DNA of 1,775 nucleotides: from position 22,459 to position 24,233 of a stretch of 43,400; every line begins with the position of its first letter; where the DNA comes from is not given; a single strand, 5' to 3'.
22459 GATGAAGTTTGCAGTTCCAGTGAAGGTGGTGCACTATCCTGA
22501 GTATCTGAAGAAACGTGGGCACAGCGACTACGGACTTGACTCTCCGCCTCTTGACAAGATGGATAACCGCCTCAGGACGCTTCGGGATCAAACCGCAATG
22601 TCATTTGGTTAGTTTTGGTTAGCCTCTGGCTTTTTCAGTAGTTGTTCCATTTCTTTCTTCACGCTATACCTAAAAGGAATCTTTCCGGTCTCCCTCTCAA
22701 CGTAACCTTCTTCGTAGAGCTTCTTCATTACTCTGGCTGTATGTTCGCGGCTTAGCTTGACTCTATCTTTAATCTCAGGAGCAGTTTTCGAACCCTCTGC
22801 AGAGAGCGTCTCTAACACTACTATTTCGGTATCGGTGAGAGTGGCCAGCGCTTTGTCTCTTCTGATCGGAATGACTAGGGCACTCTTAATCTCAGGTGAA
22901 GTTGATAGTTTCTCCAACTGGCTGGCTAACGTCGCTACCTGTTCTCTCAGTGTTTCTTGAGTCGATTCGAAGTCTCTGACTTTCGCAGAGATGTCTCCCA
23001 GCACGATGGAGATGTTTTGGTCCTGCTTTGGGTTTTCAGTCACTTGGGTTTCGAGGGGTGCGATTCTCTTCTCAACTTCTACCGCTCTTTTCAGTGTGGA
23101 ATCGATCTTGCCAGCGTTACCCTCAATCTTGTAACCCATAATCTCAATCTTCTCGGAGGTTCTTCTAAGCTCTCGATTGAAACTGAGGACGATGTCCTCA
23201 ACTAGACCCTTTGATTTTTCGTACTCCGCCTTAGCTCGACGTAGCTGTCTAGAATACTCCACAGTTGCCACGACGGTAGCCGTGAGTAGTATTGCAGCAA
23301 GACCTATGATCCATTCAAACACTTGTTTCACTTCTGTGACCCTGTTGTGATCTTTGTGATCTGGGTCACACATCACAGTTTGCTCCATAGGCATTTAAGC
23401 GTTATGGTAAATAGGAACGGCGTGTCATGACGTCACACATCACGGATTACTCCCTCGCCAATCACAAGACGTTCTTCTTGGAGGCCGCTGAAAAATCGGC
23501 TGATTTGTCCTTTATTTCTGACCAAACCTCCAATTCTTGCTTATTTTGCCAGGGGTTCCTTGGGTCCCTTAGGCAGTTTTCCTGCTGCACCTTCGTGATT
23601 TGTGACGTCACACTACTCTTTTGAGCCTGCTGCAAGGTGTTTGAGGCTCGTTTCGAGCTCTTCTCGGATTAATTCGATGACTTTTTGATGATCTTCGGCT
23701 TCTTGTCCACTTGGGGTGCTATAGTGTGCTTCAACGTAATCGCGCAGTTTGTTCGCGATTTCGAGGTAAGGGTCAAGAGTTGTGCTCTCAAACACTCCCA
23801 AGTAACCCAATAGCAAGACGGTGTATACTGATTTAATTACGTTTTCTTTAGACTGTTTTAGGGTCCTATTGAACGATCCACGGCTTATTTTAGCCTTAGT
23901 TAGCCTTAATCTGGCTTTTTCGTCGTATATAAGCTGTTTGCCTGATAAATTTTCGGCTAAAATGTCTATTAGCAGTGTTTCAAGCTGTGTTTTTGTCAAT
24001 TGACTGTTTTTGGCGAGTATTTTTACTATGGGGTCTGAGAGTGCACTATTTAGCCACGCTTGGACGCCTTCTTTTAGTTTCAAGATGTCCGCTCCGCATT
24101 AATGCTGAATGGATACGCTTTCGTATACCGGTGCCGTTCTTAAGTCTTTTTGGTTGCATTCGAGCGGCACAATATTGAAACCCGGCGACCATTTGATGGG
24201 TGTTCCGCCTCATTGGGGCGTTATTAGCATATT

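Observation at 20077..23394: Origin-proximal NurA-like nuclease / HerA-like ATPase pair with a convergent membrane-anchored coiled-coil wHTH protein: candidate undescribed three-gene module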

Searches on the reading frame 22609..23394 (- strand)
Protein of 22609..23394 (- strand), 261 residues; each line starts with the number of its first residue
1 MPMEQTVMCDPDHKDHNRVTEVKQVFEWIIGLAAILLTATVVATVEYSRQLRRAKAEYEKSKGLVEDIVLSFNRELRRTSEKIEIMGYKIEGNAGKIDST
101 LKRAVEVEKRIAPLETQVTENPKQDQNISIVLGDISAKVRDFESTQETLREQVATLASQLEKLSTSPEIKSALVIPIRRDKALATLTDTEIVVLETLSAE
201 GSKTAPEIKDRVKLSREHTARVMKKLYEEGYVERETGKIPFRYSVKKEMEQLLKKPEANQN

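Call 3: search_protein_families(library=pfam, proteins=[window:22609-23394:-], max_evalue=1)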
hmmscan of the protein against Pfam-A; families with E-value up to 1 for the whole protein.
window:22609-23394:- (261 aa): 29 families (the best 25 are shown)
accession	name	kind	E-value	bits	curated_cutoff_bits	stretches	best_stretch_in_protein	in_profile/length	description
PF01978.25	TrmB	-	3.5e-08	33.6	25.6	1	186-245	6-64/68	Sugar-specific transcriptional regulator TrmB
PF01047.28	MarR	-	3.5e-08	33.6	24.6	1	186-235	1-50/59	MarR family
PF13463.12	HTH_27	-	3.1e-06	27.8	22.2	1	186-237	1-53/68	Winged helix DNA-binding domain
PF12802.13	MarR_2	-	4.8e-05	23.9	27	1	186-235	3-53/61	MarR family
PF14712.11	Snapin_Pallidin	-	0.00052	20.9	29.6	1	129-170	12-52/89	Snapin/Pallidin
PF02082.26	Rrf2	-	0.00069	20.2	30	1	192-238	13-59/132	Iron-dependent Transcriptional regulator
PF25213.1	HVO_A0261_N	-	0.0007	19.9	35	1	188-237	11-59/86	HVO_A0261 N-terminal domain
PF13412.12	HTH_24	-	0.0009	19.2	21.9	1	187-233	2-48/48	Winged helix-turn-helix DNA-binding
PF13601.12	HTH_34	-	0.001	19.6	27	1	192-236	4-48/80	Winged helix DNA-binding domain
PF15977.11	HTH_46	-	0.0023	18.3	29.3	1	208-238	29-59/68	Winged helix-turn-helix DNA binding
PF21984.2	DnaD_N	-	0.0028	18.2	27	1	186-255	14-93/101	DnaD N-terminal domain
PF22381.2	Staph_reg_Sar_Rot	-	0.0037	17.8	27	1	185-235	11-61/85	Transcriptional regulator SarA/Rot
PF24033.1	DUF7342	-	0.0038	17.7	31.6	1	200-250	15-65/150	Family of unknown function (DUF7342)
PF13545.12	HTH_Crp_2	-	0.0044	17.4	27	1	210-238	30-57/70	Crp-like helix-turn-helix domain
PF07889.17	DUF1664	-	0.0075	16.7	34.6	1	82-164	42-121/124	Protein of unknown function (DUF1664)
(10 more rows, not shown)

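Call 4: search_protein_families(library=ncbifam, proteins=[window:22609-23394:-], max_evalue=1)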
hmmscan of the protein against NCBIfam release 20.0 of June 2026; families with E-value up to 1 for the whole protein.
window:22609-23394:- (261 aa): 16 families
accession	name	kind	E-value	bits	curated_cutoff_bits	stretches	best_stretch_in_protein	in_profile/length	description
NF040939.2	trans_reg_lrs14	equivalog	4.2e-07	29.9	90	1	185-236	18-70/103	Lrs14 family HTH-type transcriptional regulator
NF053606.1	Sta1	subfamily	3.6e-06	27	80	1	186-236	18-68/100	Sta1 family transcriptional regulator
TIGR01884.1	cas_HTH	subfamily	1.4e-05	24.6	60.2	1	182-247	136-200/202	CRISPR-associated CARF protein Csa3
NF052438.1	TransRegRv0880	equivalog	0.0016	18.3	220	1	176-236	24-82/143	Rv0880 family HTH-type transcriptional regulator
TIGR00738.1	rrf2_super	superfamily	0.0035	17.2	73.3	1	194-238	17-61/132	Rrf2 family transcriptional regulator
NF007341.0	PRK09834.1-3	equivalog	0.011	14.8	269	1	197-245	20-70/274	DNA-binding transcriptional regulator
NF007339.0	PRK09834.1-1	equivalog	0.015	14.6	299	1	191-242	27-78/271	DNA-binding transcriptional regulator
NF038218.1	IcmG_DotF_IVB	equivalog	0.017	14.8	200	1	113-166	100-153/266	type IVB secretion system protein IcmG/DotF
NF033788.1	HTH_metalloreg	subfamily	0.019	14.7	55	1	190-244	13-67/77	metalloregulator ArsR/SmtB family transcription factor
NF045650.1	CD1247_Nterm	equivalog_domain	0.023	15.3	30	1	126-163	28-65/70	CD1247 N-terminal domain-containing protein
NF053660.1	ORF80_fam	equivalog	0.029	14.3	95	1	193-239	7-53/70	ORF80 family leucine zipper DNA-binding protein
NF049960.1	siderphRecptFauA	equivalog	0.048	12.1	900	1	205-244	316-355/727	TonB-dependent alcaligin siderophore receptor FauA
NF045593.1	bilirub_TF_BilQ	equivalog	0.1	12.3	125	1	205-236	47-78/135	bilirubin utilization transcriptional regulator BilQ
NF053549.1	FtsL_Actino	equivalog_domain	0.11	12.4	55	1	138-171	31-64/83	cell division protein FtsL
NF006543.0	PRK09039.1-2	equivalog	0.11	12.2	305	1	105-166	57-118/350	peptidoglycan -binding protein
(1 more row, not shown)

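Call 5: search_protein_families(library=padloc, proteins=[window:22609-23394:-], max_evalue=1)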
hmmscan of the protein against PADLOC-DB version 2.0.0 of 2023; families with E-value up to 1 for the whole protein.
window:22609-23394:- (261 aa): 11 families
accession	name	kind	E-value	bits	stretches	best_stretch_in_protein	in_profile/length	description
PDLC01879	CARF3--CARF_TM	-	3.9e-07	27.9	1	163-246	137-210/222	-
PDLC01434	CasR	-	0.00022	19.1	1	177-247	124-184/191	"CAS-I,CAS-II,CAS-III,CAS-IV,CAS-V,CAS-VI; associated_signaling"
PDLC01438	Csa3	-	0.00059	18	1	147-249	113-205/305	"CAS-I,CAS-II,CAS-III,CAS-IV,CAS-V,CAS-VI; associated_signaling"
PDLC01268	CasR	-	0.00065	17.7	1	180-246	120-177/179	"CAS-I,CAS-II,CAS-III,CAS-IV,CAS-V,CAS-VI; associated_signaling"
PDLC01848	CARF3--CARF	-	0.0019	15.9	1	178-244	127-184/197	-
PDLC03923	MkoB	-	0.0029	14.6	1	193-239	41-87/454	-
PDLC01863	CARF3--CARF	-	0.0033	15.2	1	185-235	116-165/182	-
PDLC01044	Csa3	-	0.0049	14.8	1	184-243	132-184/194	Type I-A associated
PDLC00006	DruC1|DruC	-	0.0066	13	1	66-213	174-317/626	Unknown function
PDLC01866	CARF3--CARF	-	0.0075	14.3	1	183-236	134-187/207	-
PDLC01860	CARF3--CARF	-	0.0084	14.2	1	184-236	139-191/210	-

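Call 11: find_homologous_proteins(query=window:22609-23394:-)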
Query window:22609-23394:- (261 aa): 3031 proteins with E <= 0.001 among 4355 candidates; the best 120 are listed.
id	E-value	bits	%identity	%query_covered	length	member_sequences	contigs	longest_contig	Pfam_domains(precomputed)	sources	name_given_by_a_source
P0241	7.6e-148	508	96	98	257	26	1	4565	PF01047.29,PF13463.13,PF01978.26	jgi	-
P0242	1.1e-112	393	74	97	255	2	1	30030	PF01047.29,PF13463.13,PF01978.26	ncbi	-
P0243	2.5e-103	363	74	92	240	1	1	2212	PF01047.29,PF02082.27,PF13463.13,PF01978.26,PF12802.14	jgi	jgi:chromosome segregation ATPase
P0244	5.9e-103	362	75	92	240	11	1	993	PF01047.29,PF13463.13,PF01978.26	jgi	-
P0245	1.3e-100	354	74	92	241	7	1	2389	PF01047.29,PF13463.13,PF01978.26,PF12802.14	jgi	-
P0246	1.5e-97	344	72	90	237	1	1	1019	PF01047.29,PF01978.26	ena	-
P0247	9.0e-96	338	70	91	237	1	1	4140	PF01047.29,PF13463.13,PF01978.26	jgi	jgi:uncharacterized membrane protein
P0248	3.5e-94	333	67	92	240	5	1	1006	PF01047.29,PF13463.13,PF01978.26,PF13601.13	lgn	-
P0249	1.7e-92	327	67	92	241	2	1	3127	PF01047.29,PF13463.13,PF01978.26,PF12802.14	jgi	-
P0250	1.2e-90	321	68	89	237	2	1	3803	PF01047.29,PF13463.13,PF01978.26,PF12802.14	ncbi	-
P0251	1.2e-90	321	67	90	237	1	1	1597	PF01047.29,PF13463.13,PF01978.26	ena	-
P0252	1.5e-88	314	68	91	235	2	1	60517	PF01047.29,PF01978.26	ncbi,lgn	-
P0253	3.6e-84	300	59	97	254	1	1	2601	PF01047.29,PF01978.26,PF12802.14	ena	-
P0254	4.4e-84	300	59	97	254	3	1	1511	PF01047.29,PF01978.26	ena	-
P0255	9.5e-84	299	57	97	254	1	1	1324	PF01047.29,PF01978.26,PF12802.14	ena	-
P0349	3.8e-78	280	58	86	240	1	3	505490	PF01047.29,PF13463.13,PF01978.26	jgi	jgi:chromosome segregation ATPase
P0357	4.9e-78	280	60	87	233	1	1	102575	PF01047.29,PF13463.13,PF01978.26,PF12802.14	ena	-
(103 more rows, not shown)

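Call 79: predict_structure(alignment_id=A5)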
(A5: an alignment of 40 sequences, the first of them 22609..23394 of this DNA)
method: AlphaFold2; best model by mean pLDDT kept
length: 261 residues; sequences in the alignment: 40
mean_pLDDT: 67.7   pTM: 0.26
mean pLDDT of the five models: 67.7, 66.9, 65.5, 62.0, 61.2
residues with pLDDT >= 90: 34; 70-90: 94; 50-70: 87; < 50: 46
segments of 3 or more residues with pLDDT < 50: 1-6, 123-125, 165-176, 180-182, 235-245, 254-261
pLDDT, mean of each block of 10 residues (from residue 1): 47 67 89 94 93 91 88 83 75 70 70 59 51 62 71 70 45 45 63 72 67 75 73 48 46 49 37
secondary structure, 60 per line:
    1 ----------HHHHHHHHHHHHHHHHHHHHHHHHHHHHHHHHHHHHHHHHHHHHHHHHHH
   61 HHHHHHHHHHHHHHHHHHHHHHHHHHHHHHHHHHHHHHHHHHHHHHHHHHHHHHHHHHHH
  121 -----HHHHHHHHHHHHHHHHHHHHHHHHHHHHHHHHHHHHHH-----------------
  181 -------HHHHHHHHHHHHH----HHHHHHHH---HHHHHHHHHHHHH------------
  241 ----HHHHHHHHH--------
elements in order: H11-120 H126-163 H188-200 H205-212 H216-228 H245-253

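Call 81: fold_search(model_id=the predicted structure, library=pdb)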
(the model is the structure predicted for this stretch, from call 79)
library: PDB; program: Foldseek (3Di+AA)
matches with E <= 10: 1115; with E <= 0.001: 0
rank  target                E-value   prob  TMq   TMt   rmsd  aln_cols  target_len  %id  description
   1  6fi9_A                1.2e-02  1.00  0.17  0.31  13.3        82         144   24  Crystal Structure of a zinc-responsive MarR family member, Lactococcus lactis ZitR (released 2019-02-20)
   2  2p5v_G                2.5e-02  1.00  0.19  0.31   3.7        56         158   32  Crystal Structure of Transcriptional Regulator NMB0573 from Neisseria Meningitidis (released 2007-04-03)
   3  2p6t_B                2.7e-02  1.00  0.18  0.30   1.5        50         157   36  CRYSTAL STRUCTURE OF TRANSCRIPTIONAL REGULATOR NMB0573 and L-LEUCINE COMPLEX FROM NEISSERIA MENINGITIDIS (released 2007-04-03)
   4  2p5v_C                2.7e-02  1.00  0.17  0.29   3.2        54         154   33  Crystal Structure of Transcriptional Regulator NMB0573 from Neisseria Meningitidis (released 2007-04-03)
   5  2p6t_F                2.9e-02  1.00  0.17  0.28   1.2        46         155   37  CRYSTAL STRUCTURE OF TRANSCRIPTIONAL REGULATOR NMB0573 and L-LEUCINE COMPLEX FROM NEISSERIA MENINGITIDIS (released 2007-04-03)
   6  2eth_A                3.3e-02  1.00  0.19  0.35  12.6        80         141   18  Crystal structure of a marr-like transcriptional regulator (tm0816) from thermotoga maritima at 2.50 A resolution (released 2005-11-08)
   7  5yi3_E                3.8e-02  0.98  0.18  0.31  13.3        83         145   20  Structure of Lactococcus lactis ZitR, C30S mutant in complex with DNA (released 2017-12-06)
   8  2cfx_A                4.4e-02  0.99  0.19  0.34  11.3        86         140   16  Structure of B.subtilis LrpC (released 2006-03-28)
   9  5yi3_B                4.7e-02  0.97  0.17  0.30  13.4        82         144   23  Structure of Lactococcus lactis ZitR, C30S mutant in complex with DNA (released 2017-12-06)
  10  3k2z_B                5.8e-02  0.99  0.18  0.24   2.6        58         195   28  Crystal structure of a LexA protein from Thermotoga maritima (released 2010-10-06)
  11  5yhx_A                6.6e-02  0.96  0.17  0.30  13.0        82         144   24  Structure of Lactococcus lactis ZitR, wild type (released 2017-12-06)
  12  5yhx_M                6.6e-02  0.85  0.16  0.28  12.0        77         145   19  Structure of Lactococcus lactis ZitR, wild type (released 2017-12-06)
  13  4yif_E                7.6e-02  0.99  0.19  0.36  12.4        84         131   19  Crystal structure of Rv0880 (released 2015-06-10)
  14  3bj6_B                7.6e-02  0.94  0.18  0.31  12.4        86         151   20  Crystal structure of MarR family transcription regulator SP03579 (released 2007-12-18)
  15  3bj6_A                7.6e-02  0.94  0.18  0.30  12.4        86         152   20  Crystal structure of MarR family transcription regulator SP03579 (released 2007-12-18)
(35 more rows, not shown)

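Call 103: find_encoding_contigs(protein=P0349, flank=6000, max_places=3)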
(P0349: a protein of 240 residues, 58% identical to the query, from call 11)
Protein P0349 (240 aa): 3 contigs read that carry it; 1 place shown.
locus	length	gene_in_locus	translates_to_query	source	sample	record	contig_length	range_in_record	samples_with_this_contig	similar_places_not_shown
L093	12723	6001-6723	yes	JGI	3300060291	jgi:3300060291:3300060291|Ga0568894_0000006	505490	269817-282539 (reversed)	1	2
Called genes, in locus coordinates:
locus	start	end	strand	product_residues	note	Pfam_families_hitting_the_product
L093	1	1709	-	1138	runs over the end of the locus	PF03833:PolC_DP2_N, PF24844:PolC_DP2_central, PF24846:PolC_DP2_cat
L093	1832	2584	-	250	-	PF01884:PcrB, PF00977:His_biosynth (weak)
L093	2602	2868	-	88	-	PF05129:Zn_ribbon_Elf1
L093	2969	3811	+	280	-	PF02540:NAD_synthase, PF03054:tRNA_Me_trans (faint)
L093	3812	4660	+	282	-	PF00795:CN_hydrolase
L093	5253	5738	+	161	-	-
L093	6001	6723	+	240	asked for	PF13463:HTH_27 (faint), PF01047:MarR (weak), PF01978:TrmB (weak)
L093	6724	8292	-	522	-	PF01935:DUF87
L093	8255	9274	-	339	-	-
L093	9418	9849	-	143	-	-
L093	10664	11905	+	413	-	PF01637:ATPase_2 (weak), PF13191:AAA_16, PF00004:AAA, PF13401:AAA_22, PF22606:Cdc6-ORC-like_ATPase_lid (weak), PF22703:Cdc6_lid, PF09079:WHD_Cdc6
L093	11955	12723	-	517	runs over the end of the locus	PF12850:Metallophos_2 (faint), PF00149:Metallophos, PF04042:DNA_pol_E_B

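Call 104: find_encoding_contigs(protein=P0357, flank=6000, max_places=2)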
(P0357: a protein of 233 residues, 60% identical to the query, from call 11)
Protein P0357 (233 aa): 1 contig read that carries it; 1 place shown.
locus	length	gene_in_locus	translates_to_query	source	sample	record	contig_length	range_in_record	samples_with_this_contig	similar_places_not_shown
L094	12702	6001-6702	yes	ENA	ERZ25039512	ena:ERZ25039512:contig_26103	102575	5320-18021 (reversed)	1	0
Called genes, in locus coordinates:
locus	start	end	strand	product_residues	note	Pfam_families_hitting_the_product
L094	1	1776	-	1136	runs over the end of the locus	PF03833:PolC_DP2_N, PF24844:PolC_DP2_central, PF24846:PolC_DP2_cat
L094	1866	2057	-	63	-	PF00977:His_biosynth (weak), PF01884:PcrB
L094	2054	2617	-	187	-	PF01884:PcrB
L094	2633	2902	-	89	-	PF05129:Zn_ribbon_Elf1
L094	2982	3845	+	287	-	PF02540:NAD_synthase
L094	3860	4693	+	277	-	PF00795:CN_hydrolase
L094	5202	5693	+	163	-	-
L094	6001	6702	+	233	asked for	PF12802:MarR_2 (faint), PF01978:TrmB (weak), PF01047:MarR (weak), PF13463:HTH_27 (faint)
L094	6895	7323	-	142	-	-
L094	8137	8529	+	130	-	PF13191:AAA_16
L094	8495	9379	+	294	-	PF22606:Cdc6-ORC-like_ATPase_lid (weak), PF22703:Cdc6_lid, PF09079:WHD_Cdc6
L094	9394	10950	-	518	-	PF00149:Metallophos, PF04042:DNA_pol_E_B, PF12850:Metallophos_2 (faint)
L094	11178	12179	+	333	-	PF01895:PhoU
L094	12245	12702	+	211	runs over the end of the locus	PF00156:Pribosyltran (faint)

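Call 106: find_related_loci(query=A5, collection=metagenome_contigs, flank=6000)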
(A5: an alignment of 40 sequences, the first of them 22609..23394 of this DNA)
Query A5 (261 aa) in metagenome_contigs; peptide patterns used: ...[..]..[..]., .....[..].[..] (x = any residue, [..] = any of these).
600 stretches matched a pattern (row limit reached: there are more); 411 encode a relative of the query (tblastn E <= 1e-3); the best 80 are kept; 80 distinct loci.
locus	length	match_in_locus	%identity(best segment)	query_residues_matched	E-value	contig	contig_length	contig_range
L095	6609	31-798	96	4-259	3e-163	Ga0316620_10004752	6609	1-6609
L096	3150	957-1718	57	9-260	2e-95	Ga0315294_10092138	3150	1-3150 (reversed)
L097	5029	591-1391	56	3-260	6e-93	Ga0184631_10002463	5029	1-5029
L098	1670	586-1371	55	6-260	3e-97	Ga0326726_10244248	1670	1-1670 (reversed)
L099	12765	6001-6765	56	9-261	1e-91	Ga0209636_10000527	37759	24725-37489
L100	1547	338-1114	56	6-257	5e-97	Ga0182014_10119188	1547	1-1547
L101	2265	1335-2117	55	6-260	3e-94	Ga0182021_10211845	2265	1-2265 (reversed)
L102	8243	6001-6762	54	9-260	1e-89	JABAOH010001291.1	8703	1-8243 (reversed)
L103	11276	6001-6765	55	9-261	6e-90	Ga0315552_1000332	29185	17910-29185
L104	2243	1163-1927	56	6-260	5e-93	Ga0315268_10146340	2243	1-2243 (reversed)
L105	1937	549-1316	55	6-261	2e-94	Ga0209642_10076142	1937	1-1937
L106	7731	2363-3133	56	6-259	1e-89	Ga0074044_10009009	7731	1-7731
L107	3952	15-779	55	6-260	1e-89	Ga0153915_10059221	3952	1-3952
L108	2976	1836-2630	54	2-260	7e-90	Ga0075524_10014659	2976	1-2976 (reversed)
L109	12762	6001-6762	54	9-260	4e-88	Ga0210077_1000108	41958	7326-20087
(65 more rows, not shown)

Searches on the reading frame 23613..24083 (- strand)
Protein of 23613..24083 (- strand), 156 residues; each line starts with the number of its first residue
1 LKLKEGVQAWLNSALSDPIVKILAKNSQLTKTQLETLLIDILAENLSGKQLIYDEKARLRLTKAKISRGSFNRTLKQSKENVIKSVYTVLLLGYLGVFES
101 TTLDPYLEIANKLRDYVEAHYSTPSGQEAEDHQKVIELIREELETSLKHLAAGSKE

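Call 3: search_protein_families(library=pfam, proteins=[window:23613-24083:-], max_evalue=1)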
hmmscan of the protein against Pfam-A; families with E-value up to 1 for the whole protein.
window:23613-24083:- (156 aa): 1 family
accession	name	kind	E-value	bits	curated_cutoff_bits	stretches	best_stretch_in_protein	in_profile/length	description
PF00795.27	CN_hydrolase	-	0.23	11.2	23.2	1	5-32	213-240/256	Carbon-nitrogen hydrolase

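Call 4: search_protein_families(library=ncbifam, proteins=[window:23613-24083:-], max_evalue=1)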
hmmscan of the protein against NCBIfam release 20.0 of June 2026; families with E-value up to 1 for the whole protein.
window:23613-24083:- (156 aa): 1 family
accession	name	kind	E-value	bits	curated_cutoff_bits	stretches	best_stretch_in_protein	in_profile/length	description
NF001246.0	PRK00218.1-2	equivalog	0.04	13.6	181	1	19-92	21-93/207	high frequency lysogenization protein HflD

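Call 5: search_protein_families(library=padloc, proteins=[window:23613-24083:-], max_evalue=1)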
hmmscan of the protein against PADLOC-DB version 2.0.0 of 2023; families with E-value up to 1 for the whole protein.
window:23613-24083:- (156 aa): 1 family
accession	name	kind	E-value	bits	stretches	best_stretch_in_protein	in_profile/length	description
PDLC04221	HEC-02B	-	0.019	12.8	1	116-152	53-89/171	-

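Call 70: search_solved_structures(query=A4, max_evalue=5, show_alignments=2)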
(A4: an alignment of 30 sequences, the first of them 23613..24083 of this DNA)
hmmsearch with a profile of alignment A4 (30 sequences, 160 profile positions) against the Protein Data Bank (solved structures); distinct sequences matched with E-value up to 5: 1.
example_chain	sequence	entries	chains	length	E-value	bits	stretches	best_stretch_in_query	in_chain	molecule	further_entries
9rvy_D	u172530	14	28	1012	0.08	15.8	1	57-132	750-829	Egalitarian, isoform B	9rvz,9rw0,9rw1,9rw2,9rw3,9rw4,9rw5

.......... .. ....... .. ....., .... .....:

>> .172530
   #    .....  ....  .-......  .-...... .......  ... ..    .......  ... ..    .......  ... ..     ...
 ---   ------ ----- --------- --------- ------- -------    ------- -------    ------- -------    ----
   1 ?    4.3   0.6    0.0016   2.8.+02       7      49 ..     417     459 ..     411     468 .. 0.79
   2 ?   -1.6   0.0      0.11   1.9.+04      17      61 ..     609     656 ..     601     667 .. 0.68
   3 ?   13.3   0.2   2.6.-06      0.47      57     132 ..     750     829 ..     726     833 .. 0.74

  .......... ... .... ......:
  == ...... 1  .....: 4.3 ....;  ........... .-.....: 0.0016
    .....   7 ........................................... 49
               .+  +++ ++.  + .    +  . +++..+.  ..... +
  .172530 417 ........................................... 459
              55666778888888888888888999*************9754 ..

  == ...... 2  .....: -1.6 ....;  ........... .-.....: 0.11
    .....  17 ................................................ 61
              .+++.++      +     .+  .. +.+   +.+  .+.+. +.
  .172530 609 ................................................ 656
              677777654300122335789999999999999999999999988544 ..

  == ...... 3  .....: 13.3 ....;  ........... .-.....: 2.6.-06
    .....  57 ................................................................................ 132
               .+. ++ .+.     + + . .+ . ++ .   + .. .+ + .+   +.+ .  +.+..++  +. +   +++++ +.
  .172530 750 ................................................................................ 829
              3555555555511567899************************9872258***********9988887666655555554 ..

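Call 71: search_protein_families(library=pfam, alignment_id=A4, max_evalue=0.05)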
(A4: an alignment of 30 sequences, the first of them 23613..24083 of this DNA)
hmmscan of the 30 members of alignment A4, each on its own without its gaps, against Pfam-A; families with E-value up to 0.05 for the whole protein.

A. member 1, window:23613-24083:- (156 aa): 0 families

B. families by the number of members that match (of 30 scanned): 9 families
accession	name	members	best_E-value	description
PF02060.20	ISK_Channel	3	0.0051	Slow voltage-gated potassium channel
PF04586.22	Peptidase_S78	1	0.006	Caudovirus prohead serine protease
PF06426.19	SATase_N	1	0.012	Serine acetyltransferase, N-terminal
PF09373.15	PMBR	1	0.017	Pseudomurein-binding repeat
PF07130.17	YebG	1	0.024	YebG protein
PF17127.10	DUF5106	1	0.037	Domain of unknown function (DUF5106)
PF12174.13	RST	1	0.039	RCD1-SRO-TAF4 (RST) plant domain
PF05332.16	Vesi_VP2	1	0.045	Vesivirus VP2 protein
PF15136.11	UPF0449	1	0.048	Uncharacterised protein family UPF0449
